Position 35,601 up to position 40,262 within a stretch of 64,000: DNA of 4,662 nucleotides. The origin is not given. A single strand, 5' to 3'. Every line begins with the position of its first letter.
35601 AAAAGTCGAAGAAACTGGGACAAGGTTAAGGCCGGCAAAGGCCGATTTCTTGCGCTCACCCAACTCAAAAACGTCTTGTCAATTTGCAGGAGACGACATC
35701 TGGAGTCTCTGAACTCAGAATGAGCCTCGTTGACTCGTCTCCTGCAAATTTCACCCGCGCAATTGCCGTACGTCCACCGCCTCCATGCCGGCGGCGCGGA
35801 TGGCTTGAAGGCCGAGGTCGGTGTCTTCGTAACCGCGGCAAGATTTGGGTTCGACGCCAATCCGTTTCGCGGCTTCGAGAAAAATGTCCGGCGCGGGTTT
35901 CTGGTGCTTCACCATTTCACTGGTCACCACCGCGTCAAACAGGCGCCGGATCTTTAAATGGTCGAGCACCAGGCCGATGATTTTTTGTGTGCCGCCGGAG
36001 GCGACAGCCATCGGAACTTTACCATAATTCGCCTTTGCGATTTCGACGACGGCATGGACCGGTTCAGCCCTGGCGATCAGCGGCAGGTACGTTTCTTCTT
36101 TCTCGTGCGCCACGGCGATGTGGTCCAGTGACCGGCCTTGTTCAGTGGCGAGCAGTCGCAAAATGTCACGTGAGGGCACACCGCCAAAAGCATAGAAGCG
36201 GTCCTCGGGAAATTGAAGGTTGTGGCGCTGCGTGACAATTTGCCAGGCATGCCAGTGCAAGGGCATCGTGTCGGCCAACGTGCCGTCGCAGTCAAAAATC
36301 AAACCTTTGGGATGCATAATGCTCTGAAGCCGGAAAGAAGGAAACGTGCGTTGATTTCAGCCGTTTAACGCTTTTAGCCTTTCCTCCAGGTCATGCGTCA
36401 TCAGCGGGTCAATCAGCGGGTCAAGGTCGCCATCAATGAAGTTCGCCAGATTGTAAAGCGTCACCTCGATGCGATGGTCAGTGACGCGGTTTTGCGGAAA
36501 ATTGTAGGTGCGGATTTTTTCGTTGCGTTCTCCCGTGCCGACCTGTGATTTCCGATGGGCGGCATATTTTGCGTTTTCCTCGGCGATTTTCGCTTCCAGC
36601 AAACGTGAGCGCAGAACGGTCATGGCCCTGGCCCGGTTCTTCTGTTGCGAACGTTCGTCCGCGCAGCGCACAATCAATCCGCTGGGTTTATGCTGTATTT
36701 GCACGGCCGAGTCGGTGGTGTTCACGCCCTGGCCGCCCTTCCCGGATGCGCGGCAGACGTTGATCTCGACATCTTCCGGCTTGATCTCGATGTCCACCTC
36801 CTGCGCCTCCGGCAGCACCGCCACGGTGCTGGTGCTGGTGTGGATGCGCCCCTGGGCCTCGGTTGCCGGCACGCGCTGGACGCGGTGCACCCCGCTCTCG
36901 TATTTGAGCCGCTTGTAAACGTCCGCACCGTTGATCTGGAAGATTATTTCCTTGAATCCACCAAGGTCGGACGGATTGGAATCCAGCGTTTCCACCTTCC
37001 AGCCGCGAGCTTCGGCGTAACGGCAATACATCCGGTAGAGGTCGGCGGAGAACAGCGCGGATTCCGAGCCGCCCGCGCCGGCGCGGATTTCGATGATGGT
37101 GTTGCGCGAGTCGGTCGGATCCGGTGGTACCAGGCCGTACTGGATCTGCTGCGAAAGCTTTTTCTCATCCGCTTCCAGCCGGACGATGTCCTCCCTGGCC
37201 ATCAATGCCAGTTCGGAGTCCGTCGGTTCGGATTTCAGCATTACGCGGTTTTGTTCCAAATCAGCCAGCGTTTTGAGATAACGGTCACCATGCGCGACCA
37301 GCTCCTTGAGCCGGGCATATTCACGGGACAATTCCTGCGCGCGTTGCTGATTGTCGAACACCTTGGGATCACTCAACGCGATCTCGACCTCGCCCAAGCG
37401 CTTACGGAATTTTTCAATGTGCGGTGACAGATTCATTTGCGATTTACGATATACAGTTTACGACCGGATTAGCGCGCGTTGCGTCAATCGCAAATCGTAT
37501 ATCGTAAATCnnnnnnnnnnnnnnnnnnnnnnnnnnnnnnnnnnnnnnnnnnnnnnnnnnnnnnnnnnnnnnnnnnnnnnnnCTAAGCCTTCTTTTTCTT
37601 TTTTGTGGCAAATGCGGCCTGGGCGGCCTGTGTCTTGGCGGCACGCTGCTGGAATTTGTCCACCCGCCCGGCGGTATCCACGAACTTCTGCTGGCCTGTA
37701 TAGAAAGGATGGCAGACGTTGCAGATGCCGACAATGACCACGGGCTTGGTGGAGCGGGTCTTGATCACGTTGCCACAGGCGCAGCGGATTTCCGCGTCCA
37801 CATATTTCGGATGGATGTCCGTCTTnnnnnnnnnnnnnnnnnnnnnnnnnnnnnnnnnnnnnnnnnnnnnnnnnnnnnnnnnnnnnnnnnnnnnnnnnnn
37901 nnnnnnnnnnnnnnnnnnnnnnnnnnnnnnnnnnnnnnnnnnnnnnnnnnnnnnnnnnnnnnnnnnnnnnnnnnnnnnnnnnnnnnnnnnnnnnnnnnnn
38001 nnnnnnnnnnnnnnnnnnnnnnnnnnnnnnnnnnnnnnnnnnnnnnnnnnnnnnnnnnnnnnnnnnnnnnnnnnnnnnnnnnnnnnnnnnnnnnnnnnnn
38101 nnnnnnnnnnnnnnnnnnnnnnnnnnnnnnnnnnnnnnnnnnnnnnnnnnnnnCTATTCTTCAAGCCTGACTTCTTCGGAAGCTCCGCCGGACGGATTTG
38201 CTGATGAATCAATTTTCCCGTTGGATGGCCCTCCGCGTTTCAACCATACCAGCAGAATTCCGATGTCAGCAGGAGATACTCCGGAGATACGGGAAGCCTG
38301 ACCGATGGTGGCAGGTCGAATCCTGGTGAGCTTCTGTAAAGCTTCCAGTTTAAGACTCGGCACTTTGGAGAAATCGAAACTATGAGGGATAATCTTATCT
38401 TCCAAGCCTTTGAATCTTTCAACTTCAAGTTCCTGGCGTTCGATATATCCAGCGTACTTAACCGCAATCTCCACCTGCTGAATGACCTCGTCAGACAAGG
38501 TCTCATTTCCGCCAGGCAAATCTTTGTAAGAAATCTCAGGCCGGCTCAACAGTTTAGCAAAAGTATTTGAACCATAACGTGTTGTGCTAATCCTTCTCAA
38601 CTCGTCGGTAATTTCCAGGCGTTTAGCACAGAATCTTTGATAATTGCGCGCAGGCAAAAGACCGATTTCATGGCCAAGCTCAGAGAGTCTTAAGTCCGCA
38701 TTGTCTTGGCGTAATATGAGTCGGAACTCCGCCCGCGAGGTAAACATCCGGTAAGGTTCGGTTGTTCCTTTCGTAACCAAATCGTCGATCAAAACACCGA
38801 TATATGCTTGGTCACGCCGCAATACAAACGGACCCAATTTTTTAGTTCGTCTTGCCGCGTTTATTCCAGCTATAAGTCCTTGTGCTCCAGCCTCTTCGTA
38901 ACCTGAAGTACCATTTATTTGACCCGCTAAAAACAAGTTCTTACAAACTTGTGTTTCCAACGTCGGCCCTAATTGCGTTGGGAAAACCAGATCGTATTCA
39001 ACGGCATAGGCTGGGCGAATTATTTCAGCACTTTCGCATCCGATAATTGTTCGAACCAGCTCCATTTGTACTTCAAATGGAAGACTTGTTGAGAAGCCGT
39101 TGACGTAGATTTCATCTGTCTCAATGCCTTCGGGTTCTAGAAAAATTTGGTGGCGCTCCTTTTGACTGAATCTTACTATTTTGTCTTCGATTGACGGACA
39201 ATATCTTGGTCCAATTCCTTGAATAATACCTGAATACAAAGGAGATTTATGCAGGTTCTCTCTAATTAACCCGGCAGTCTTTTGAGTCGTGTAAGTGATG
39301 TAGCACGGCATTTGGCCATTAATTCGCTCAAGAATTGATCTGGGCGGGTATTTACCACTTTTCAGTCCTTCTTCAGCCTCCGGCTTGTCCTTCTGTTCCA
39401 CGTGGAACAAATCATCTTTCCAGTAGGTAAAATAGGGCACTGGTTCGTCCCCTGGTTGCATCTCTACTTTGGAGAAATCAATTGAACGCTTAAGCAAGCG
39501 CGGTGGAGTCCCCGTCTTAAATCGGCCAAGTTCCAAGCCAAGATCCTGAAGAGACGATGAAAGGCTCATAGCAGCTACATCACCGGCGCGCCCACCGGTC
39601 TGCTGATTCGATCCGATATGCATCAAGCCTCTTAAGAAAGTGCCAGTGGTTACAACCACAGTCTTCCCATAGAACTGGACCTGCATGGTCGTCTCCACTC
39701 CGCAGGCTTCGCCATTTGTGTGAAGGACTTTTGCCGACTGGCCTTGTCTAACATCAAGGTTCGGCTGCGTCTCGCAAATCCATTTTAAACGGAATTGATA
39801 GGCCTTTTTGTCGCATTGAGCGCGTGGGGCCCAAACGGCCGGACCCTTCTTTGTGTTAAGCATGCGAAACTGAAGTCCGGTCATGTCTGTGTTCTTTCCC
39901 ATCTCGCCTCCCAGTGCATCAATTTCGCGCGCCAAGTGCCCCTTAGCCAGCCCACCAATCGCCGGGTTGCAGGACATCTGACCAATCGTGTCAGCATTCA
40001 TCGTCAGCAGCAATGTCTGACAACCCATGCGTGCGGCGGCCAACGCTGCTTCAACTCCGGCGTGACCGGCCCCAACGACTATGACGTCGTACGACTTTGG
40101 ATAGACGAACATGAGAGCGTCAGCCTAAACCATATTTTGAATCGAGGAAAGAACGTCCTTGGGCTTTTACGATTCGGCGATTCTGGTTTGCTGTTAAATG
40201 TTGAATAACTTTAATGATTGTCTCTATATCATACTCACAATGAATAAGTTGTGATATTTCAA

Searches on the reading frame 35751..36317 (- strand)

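Call 16: search_protein_families(library=pfam, proteins=[window:35751-36317:-])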
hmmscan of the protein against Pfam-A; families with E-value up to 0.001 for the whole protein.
window:35751-36317:- (188 aa): 3 families
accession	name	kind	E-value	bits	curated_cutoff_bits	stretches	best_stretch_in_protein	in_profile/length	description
PF13419.12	HAD_2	-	3.4e-25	89.6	23.8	1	6-181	1-176/178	Haloacid dehalogenase-like hydrolase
PF00702.32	Hydrolase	-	1.1e-21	78.6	26.4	1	4-177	2-191/191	haloacid dehalogenase-like hydrolase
PF12710.13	HAD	-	7.8e-05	23.6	27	1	7-162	2-152/189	haloacid dehalogenase-like hydrolase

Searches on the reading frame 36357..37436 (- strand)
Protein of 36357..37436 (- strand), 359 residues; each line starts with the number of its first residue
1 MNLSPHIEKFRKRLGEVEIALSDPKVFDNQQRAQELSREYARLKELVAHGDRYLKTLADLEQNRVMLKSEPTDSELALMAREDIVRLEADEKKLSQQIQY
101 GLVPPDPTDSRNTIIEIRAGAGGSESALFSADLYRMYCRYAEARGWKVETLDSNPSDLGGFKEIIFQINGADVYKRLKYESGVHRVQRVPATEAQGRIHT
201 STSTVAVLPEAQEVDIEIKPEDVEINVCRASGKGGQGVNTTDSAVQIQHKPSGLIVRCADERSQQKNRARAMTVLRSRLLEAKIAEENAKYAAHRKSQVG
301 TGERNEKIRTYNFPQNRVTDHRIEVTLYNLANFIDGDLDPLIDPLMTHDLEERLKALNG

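Call 16: search_protein_families(library=pfam, proteins=[window:36357-37436:-])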
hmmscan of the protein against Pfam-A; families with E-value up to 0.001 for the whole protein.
window:36357-37436:- (359 aa): 3 families
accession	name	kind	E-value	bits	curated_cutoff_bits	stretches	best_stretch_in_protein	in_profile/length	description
PF03462.23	PCRF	-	1.2e-69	234.5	24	1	11-205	2-194/194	PCRF domain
PF00472.26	RF-1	-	3e-39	134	35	1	213-322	2-116/116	RF-1 domain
PF16326.10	ABC_tran_CTD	-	0.00012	22.7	32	1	6-47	16-57/69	ABC transporter C-terminal domain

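Call 56: find_homologous_proteins(query=window:36357-37436:-, max_evalue=1e-100)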
Query window:36357-37436:- (359 aa): 7878 proteins with E <= 1e-100 among 8000 candidates; the best 120 are listed.
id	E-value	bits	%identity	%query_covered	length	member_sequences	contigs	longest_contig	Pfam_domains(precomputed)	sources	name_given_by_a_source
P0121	4.2e-233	791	100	100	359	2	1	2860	PF03462.24,PF00472.27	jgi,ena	-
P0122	2.5e-227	772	97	100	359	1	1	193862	PF03462.24,PF00472.27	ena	-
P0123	1.9e-224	762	96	100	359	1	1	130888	PF03462.24,PF00472.27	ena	-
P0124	5.1e-224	761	96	100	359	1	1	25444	PF03462.24,PF00472.27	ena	-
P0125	1.2e-221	753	95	100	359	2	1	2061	PF03462.24,PF00472.27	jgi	jgi:peptide chain release factor 1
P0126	2.3e-221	752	94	100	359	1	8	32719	PF03462.24,PF00472.27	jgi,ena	jgi:peptide chain release factor 1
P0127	2.7e-221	752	94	100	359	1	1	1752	PF03462.24,PF00472.27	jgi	jgi:peptide chain release factor 1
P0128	4.3e-221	751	94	100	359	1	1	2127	PF03462.24,PF00472.27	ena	-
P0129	4.0e-220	748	94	100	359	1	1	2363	PF03462.24,PF00472.27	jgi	jgi:peptide chain release factor 1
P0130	1.5e-219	746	94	100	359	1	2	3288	PF03462.24,PF00472.27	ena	-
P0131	1.6e-218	743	93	100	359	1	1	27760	PF03462.24,PF00472.27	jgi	-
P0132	3.7e-218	742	93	100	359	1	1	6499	PF03462.24,PF00472.27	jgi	jgi:peptide chain release factor 1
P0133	6.0e-218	741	93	100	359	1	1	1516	PF03462.24,PF00472.27,PF16326.11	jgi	jgi:peptide chain release factor 1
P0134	2.4e-217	739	93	100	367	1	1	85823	PF03462.24,PF00472.27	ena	-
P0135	2.5e-217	739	92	100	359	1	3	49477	PF03462.24,PF00472.27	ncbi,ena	-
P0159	1.4e-213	726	91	100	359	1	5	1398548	PF03462.24,PF00472.27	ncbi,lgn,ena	ncbi:MAG: peptide chain release factor 1 [Limisphaerales bacterium]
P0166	2.5e-211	719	89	100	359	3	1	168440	PF03462.24,PF00472.27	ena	-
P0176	2.2e-207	706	89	99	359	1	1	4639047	PF03462.24,PF00472.27,PF16326.11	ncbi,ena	-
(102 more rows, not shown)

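Call 57: find_encoding_contigs(protein=P0122, flank=1500, max_places=1)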
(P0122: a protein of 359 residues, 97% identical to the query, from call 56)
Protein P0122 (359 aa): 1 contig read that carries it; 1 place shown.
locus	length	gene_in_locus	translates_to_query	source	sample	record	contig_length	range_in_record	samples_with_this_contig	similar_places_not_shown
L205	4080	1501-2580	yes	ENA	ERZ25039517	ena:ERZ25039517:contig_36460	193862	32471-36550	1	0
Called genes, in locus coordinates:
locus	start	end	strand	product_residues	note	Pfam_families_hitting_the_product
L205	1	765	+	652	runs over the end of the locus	PF01134:GIDA, PF07992:Pyr_redox_2 (faint), PF12831:FAD_oxidored (weak), PF01134:GIDA, PF21680:GIDA_C_1st, PF13932:SAM_GIDA_C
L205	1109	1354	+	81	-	PF01197:Ribosomal_L31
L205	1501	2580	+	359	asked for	PF03462:PCRF, PF00472:RF-1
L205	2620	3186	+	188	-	PF00702:Hydrolase, PF12710:HAD (weak), PF13419:HAD_2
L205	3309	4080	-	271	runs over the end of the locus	PF03807:F420_oxidored, PF14748:P5CR_dimer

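Call 58: find_encoding_contigs(protein=P0123, flank=1500, max_places=1)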
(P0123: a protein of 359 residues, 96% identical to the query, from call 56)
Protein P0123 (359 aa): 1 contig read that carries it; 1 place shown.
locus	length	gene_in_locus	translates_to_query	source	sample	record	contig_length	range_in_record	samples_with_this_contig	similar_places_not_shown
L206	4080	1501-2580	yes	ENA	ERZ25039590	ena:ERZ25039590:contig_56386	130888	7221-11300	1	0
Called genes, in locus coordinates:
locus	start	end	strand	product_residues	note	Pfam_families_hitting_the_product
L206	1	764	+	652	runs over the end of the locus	PF01134:GIDA, PF07992:Pyr_redox_2 (faint), PF12831:FAD_oxidored (weak), PF21680:GIDA_C_1st, PF13932:SAM_GIDA_C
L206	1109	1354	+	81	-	PF01197:Ribosomal_L31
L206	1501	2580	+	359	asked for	PF03462:PCRF, PF00472:RF-1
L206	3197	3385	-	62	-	PF14748:P5CR_dimer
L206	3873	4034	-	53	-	PF03807:F420_oxidored (weak)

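Call 59: find_encoding_contigs(protein=P0135, flank=1500, max_places=1)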
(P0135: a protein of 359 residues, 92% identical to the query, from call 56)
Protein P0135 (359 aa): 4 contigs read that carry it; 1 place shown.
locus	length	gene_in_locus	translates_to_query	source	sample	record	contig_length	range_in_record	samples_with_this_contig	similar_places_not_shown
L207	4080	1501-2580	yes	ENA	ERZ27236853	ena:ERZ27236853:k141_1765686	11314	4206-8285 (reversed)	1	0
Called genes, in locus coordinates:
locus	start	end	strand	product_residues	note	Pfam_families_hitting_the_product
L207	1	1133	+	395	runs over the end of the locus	PF04055:Radical_SAM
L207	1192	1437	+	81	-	PF01197:Ribosomal_L31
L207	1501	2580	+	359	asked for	PF03462:PCRF, PF00472:RF-1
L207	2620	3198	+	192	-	PF00702:Hydrolase, PF12710:HAD (weak), PF13419:HAD_2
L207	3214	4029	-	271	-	PF03807:F420_oxidored, PF14748:P5CR_dimer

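Call 60: find_encoding_contigs(protein=P0159, flank=1500, max_places=1)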
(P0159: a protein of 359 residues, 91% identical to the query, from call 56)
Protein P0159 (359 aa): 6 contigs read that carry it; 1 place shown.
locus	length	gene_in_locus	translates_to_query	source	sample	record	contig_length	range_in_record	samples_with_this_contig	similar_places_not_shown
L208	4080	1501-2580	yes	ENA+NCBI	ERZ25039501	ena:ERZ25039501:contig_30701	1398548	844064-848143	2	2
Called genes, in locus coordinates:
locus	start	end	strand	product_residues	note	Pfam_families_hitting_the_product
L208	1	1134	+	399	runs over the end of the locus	PF04055:Radical_SAM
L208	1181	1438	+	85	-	PF01197:Ribosomal_L31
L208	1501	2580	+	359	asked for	PF03462:PCRF, PF00472:RF-1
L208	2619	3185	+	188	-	PF00702:Hydrolase, PF13419:HAD_2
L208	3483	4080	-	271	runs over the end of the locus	PF03807:F420_oxidored, PF14748:P5CR_dimer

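Call 61: find_encoding_contigs(protein=P0166, flank=1500, max_places=1)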
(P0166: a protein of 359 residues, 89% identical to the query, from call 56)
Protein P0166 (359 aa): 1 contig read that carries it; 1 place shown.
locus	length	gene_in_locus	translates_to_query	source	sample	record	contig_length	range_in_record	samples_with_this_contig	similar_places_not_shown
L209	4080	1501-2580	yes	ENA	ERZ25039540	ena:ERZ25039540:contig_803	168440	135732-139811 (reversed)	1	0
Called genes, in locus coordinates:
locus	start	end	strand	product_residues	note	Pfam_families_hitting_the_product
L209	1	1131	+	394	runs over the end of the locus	PF04055:Radical_SAM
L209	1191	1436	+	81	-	PF01197:Ribosomal_L31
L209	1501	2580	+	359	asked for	PF03462:PCRF, PF00472:RF-1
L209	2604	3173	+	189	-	PF00702:Hydrolase, PF12710:HAD (weak), PF13419:HAD_2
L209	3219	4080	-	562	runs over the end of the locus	PF02366:PMT, PF13231:PMT_2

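Call 62: find_encoding_contigs(protein=P0176, flank=1500, max_places=1)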
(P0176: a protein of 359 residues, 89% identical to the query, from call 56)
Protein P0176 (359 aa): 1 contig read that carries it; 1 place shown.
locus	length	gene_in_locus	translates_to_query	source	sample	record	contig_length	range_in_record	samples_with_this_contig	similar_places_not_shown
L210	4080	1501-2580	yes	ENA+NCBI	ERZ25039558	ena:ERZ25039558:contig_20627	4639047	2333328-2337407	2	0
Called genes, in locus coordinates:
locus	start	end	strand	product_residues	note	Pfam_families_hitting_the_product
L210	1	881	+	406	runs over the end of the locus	PF04055:Radical_SAM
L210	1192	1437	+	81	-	PF01197:Ribosomal_L31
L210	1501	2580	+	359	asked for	PF03462:PCRF, PF16326:ABC_tran_CTD (faint), PF00472:RF-1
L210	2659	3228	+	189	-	PF00702:Hydrolase, PF13419:HAD_2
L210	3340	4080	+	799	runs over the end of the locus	PF02554:CstA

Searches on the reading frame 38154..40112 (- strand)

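Call 16: search_protein_families(library=pfam, proteins=[window:38154-40112:-])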
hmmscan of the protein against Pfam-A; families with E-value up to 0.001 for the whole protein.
window:38154-40112:- (652 aa): 8 families
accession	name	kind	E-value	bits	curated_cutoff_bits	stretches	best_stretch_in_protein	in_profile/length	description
PF01134.28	GIDA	-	5.7e-160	533.1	22.1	1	9-425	1-389/391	Glucose inhibited division protein A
PF13932.14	SAM_GIDA_C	-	3e-23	81.8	27.1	1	565-621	1-57/57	tRNA modifying enzyme MnmG/GidA C-terminal helical bundle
PF21680.2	GIDA_C_1st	-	1.2e-14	55.2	24.7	1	490-561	3-96/96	tRNA modifying enzyme MnmG/GidA C-terminal helical domain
PF12831.13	FAD_oxidored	-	1.6e-07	31.4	27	1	9-44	1-35/416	FAD dependent oxidoreductase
PF07992.20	Pyr_redox_2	-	7.7e-06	26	26.1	1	8-161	1-112/291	Pyridine nucleotide-disulphide oxidoreductase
PF13738.12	Pyr_redox_3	-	0.00038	20.2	30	0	9-38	166-195/305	Pyridine nucleotide-disulphide oxidoreductase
PF00890.30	FAD_binding_2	-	0.00054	19.7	20.4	0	9-40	1-32/414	FAD binding domain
PF01262.27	AlaDh_PNT_C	-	0.00091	19.1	23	0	9-46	30-67/214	Alanine dehydrogenase/PNT, C-terminal domain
